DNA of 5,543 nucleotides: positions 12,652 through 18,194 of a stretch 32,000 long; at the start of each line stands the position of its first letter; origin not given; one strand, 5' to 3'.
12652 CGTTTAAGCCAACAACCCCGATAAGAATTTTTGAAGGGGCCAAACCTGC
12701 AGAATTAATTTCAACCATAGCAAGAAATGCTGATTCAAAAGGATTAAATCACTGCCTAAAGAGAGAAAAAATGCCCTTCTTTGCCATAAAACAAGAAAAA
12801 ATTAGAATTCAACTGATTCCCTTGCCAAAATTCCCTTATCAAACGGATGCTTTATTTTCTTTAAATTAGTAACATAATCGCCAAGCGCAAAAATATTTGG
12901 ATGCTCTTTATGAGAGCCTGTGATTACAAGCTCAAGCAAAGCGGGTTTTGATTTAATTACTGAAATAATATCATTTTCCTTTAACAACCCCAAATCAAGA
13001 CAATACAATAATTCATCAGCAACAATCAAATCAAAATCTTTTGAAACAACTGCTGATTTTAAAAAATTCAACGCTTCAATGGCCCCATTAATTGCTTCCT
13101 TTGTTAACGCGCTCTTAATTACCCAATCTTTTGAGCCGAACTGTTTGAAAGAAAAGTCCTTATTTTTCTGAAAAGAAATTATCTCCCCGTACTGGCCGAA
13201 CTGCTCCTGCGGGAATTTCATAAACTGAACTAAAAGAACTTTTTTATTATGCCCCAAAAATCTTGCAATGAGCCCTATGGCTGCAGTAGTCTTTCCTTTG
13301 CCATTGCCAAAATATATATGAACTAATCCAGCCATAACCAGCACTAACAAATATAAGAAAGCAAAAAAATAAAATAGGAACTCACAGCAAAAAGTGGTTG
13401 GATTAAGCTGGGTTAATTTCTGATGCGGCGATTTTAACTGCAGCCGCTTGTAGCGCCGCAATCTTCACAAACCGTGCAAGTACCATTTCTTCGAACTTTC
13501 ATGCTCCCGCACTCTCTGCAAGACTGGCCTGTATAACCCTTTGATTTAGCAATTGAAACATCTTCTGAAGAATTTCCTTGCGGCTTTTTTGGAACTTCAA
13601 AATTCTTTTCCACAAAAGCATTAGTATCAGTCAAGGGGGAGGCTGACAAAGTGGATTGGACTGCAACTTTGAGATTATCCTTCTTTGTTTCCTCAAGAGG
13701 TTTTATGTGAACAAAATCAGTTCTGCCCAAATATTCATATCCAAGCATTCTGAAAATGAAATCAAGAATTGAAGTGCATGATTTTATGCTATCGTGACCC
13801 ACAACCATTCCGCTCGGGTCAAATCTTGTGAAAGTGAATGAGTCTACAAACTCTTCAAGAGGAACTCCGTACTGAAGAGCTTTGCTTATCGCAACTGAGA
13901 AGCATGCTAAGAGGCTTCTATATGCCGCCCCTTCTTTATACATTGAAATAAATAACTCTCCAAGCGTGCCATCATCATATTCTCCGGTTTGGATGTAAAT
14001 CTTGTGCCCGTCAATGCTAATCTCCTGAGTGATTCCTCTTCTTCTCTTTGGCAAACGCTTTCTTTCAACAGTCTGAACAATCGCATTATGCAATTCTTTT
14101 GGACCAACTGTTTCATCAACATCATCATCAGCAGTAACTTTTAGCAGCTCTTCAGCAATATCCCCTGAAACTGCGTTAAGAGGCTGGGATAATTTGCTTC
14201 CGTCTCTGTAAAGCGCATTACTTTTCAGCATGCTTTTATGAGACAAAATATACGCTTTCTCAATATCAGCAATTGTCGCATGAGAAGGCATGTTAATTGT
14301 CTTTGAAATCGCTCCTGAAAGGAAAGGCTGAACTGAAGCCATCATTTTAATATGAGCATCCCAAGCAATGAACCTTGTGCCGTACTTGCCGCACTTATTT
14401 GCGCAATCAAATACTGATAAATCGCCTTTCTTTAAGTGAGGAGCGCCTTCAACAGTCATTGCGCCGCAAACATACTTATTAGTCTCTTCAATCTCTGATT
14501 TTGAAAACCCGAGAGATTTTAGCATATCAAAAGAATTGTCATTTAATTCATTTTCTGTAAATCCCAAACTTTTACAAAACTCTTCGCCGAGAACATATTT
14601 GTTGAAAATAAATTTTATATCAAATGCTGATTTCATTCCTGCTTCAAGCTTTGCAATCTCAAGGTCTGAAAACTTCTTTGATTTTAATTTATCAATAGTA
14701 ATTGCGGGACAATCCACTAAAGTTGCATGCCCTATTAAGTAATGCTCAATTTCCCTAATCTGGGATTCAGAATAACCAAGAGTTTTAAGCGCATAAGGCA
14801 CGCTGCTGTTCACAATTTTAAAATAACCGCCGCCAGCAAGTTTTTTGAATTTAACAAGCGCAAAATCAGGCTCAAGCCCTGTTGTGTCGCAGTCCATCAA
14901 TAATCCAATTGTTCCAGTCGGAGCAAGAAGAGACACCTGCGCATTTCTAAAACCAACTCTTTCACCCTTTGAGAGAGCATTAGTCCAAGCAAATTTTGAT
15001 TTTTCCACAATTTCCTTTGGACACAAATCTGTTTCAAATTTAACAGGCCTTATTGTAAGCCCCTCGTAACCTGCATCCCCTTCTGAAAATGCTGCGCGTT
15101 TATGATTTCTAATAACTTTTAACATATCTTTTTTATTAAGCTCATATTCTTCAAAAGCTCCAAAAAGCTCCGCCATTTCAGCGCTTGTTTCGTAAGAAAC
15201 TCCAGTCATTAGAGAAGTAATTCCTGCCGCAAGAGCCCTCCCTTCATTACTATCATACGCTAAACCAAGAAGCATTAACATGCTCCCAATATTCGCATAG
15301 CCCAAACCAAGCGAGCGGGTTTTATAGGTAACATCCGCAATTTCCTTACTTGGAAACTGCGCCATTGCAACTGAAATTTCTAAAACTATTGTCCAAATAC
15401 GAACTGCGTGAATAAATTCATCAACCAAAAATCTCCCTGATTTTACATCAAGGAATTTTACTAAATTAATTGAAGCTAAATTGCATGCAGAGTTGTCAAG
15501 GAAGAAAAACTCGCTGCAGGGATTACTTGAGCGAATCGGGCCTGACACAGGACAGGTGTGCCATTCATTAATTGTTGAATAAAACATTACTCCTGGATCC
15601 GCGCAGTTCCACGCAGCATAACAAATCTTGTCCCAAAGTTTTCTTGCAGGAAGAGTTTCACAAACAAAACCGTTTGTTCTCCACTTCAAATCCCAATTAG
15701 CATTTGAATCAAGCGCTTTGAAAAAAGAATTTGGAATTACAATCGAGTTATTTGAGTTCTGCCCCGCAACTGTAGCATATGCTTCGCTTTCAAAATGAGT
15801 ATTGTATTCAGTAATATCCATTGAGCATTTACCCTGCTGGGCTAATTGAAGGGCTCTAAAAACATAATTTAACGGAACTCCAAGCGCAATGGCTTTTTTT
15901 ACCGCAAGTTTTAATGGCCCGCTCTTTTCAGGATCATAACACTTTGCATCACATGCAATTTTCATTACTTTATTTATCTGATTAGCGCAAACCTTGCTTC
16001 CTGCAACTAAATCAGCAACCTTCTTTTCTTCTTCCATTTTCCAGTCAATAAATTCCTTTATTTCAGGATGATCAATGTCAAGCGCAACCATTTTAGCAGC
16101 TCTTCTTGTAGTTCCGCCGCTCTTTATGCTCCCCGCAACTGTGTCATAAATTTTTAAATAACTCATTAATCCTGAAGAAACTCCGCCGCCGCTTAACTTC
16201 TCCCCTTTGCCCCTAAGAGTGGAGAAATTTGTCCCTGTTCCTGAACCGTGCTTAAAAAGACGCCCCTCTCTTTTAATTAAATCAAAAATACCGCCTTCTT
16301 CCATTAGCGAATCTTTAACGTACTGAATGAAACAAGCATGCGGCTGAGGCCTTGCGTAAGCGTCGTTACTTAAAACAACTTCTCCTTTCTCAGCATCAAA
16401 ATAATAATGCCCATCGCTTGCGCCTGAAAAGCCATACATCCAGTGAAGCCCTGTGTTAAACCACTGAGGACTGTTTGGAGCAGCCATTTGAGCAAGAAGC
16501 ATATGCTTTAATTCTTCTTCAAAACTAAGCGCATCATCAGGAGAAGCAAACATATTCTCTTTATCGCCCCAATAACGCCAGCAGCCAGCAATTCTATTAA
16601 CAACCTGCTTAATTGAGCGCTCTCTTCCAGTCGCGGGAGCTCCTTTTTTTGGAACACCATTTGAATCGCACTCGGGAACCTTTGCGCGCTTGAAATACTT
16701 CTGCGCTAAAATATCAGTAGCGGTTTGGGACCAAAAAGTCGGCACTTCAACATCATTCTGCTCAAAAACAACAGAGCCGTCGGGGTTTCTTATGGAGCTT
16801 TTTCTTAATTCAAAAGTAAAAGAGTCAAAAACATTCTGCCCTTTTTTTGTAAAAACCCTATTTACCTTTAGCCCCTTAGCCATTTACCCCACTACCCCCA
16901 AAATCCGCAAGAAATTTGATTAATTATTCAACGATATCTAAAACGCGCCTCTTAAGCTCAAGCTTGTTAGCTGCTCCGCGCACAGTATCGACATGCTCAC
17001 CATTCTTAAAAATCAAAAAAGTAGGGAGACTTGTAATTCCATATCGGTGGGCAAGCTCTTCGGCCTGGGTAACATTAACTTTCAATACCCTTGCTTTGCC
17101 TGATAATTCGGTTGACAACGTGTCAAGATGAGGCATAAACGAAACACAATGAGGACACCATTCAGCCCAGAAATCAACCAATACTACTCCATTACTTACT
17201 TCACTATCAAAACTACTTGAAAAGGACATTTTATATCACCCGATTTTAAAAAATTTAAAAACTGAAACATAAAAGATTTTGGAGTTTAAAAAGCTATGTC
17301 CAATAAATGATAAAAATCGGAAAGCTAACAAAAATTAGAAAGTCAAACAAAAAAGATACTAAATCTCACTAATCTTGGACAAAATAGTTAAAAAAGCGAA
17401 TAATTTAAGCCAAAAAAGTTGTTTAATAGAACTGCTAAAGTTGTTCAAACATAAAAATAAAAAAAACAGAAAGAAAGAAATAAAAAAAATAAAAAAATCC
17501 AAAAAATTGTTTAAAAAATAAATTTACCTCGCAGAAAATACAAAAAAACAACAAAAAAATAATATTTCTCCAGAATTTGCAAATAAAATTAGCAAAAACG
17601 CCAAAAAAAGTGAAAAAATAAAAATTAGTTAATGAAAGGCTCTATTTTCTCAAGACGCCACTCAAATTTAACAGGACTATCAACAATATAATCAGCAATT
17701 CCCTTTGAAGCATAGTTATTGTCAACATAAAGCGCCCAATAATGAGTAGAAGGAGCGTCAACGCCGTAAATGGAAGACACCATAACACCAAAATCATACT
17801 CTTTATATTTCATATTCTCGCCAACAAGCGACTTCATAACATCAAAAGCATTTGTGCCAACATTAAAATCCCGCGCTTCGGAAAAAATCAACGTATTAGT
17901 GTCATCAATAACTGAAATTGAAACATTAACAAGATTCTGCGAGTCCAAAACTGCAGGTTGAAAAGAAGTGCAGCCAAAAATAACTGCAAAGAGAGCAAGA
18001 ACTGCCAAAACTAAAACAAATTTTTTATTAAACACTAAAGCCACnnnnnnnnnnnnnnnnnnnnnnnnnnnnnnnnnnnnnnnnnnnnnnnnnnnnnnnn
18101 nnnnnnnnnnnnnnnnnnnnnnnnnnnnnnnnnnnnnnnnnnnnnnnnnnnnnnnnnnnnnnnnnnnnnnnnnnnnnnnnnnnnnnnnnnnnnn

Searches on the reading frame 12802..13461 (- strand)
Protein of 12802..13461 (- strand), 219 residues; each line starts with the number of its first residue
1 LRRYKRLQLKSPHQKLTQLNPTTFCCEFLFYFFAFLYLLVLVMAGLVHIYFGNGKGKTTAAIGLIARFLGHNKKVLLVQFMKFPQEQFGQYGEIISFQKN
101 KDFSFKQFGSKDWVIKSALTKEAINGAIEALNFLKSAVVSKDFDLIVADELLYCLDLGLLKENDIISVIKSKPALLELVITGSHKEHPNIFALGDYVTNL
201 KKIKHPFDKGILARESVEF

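Call 9: search_protein_families(library=pfam, proteins=[window:12802-13461:-], max_evalue=0.001)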
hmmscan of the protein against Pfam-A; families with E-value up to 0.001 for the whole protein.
window:12802-13461:- (219 aa): 1 family
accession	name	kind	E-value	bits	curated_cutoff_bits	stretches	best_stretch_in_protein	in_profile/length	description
PF02572.21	CobA_CobO_BtuR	-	2.6e-48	164.9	25.7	1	45-219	3-172/172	ATP:corrinoid adenosyltransferase BtuR/CobO/CobP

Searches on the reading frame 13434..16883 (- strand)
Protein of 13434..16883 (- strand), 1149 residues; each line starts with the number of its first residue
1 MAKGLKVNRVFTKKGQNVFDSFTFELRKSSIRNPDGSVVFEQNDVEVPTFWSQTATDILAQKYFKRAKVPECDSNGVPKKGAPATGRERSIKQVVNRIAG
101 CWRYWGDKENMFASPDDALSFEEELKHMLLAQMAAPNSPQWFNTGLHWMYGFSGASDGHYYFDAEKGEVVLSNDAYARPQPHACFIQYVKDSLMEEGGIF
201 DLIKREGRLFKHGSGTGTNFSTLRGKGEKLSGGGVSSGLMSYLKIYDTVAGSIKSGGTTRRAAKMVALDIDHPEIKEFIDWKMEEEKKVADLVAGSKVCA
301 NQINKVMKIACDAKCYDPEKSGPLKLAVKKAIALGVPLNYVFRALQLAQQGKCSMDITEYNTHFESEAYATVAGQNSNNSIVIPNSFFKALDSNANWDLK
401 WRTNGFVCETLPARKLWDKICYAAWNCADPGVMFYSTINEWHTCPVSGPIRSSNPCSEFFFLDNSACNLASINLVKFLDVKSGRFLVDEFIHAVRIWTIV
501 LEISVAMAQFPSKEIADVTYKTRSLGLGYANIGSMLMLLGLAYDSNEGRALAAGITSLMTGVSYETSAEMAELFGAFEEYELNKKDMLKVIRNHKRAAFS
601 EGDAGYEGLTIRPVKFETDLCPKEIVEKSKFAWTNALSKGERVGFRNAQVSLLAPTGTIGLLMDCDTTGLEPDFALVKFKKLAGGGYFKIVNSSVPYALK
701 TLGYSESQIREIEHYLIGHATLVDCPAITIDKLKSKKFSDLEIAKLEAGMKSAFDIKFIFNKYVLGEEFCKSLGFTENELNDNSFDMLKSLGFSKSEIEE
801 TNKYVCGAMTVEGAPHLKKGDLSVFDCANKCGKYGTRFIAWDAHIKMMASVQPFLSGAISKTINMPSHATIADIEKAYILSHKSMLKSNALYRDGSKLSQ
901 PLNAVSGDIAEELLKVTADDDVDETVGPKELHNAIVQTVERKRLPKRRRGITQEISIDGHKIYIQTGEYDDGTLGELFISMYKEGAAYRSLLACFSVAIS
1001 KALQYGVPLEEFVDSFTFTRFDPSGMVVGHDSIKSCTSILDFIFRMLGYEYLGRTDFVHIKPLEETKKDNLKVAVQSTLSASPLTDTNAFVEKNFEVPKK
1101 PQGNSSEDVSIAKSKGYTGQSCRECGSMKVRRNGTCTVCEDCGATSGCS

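Call 9: search_protein_families(library=pfam, proteins=[window:13434-16883:-], max_evalue=0.001)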
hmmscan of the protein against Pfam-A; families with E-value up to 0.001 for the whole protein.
window:13434-16883:- (1149 aa): 3 families
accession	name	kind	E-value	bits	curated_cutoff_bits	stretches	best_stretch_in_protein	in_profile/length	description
PF02867.20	Ribonuc_red_lgC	-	5e-119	398.7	23.9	2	183-713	2-444/523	Ribonucleotide reductase, barrel domain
PF08471.15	Ribonuc_red_2_N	-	2.6e-32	111.5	27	1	35-132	1-103/103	Class II vitamin B12-dependent ribonucleotide reductase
PF12637.14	TSCPD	-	3.1e-09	37.5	22.8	1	959-1047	13-84/88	TSCPD domain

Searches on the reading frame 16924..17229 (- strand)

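Call 9: search_protein_families(library=pfam, proteins=[window:16924-17229:-], max_evalue=0.001)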
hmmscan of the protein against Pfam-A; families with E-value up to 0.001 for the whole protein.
window:16924-17229:- (101 aa): 6 families
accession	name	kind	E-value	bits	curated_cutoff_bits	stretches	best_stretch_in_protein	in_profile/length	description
PF00085.26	Thioredoxin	-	2.2e-26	92.3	23.5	1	5-95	8-100/103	Thioredoxin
PF13905.12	Thioredoxin_8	-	1.7e-09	38.3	27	1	15-56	3-46/94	Thioredoxin-like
PF13098.12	Thioredoxin_2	-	1.1e-08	35.8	27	1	15-93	7-101/104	Thioredoxin-like domain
PF02966.22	DIM1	-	6.3e-05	23.2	27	1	13-90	20-99/133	Mitosis protein DIM1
PF00578.27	AhpC-TSA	-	9.5e-05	22.8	26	1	10-60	22-74/124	AhpC/TSA family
PF08534.16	Redoxin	-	0.00013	22.2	26.6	1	9-53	24-70/148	Redoxin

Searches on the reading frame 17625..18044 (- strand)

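Call 9: search_protein_families(library=pfam, proteins=[window:17625-18044:-], max_evalue=0.001)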
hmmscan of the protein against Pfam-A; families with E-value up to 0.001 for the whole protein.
window:17625-18044:- (139 aa): 1 family
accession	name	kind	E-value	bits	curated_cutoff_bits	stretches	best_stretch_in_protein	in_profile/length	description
PF14478.12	DUF4430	-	6.1e-11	43.1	23.8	1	63-132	1-71/72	Domain of unknown function (DUF4430)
